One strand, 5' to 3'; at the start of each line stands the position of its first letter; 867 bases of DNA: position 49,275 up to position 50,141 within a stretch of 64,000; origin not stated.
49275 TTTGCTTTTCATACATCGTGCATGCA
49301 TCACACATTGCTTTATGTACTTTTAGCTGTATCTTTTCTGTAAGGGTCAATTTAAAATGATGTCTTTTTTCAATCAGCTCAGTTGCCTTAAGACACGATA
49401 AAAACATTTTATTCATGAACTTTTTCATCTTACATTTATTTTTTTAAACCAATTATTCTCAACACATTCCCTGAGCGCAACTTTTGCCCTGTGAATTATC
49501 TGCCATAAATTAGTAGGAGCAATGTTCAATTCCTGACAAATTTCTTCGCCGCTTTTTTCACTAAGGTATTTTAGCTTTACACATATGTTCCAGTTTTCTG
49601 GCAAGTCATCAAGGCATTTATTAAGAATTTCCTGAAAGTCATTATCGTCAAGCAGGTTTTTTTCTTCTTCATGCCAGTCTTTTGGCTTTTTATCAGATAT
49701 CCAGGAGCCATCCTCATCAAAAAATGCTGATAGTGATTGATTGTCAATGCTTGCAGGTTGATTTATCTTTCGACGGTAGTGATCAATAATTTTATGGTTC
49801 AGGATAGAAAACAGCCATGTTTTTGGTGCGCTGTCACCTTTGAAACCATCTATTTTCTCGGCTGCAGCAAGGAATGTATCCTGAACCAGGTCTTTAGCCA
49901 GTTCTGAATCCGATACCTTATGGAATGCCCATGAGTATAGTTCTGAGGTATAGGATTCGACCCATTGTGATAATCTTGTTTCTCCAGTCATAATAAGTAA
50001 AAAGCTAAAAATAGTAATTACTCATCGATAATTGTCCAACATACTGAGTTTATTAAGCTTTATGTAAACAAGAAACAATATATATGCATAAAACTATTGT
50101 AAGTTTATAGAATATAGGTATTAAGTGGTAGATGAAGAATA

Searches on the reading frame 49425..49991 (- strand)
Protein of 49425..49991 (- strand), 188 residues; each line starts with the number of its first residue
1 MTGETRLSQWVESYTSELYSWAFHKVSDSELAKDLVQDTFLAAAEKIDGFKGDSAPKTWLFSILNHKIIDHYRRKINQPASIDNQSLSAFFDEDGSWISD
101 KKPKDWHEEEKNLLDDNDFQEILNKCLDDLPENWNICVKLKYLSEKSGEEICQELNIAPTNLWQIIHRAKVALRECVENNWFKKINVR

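Call 66: search_protein_families(library=pfam, proteins=[window:49425-49991:-], max_evalue=0.001)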
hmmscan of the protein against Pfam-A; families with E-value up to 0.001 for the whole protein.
window:49425-49991:- (188 aa): 2 families
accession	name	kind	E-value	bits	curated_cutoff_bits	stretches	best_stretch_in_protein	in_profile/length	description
PF04542.20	Sigma70_r2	-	4.6e-16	58.8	24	1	11-75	2-68/71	Sigma-70 region 2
PF08281.18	Sigma70_r4_2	-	1.7e-07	31.2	25.7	1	121-173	2-54/54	Sigma-70, region 4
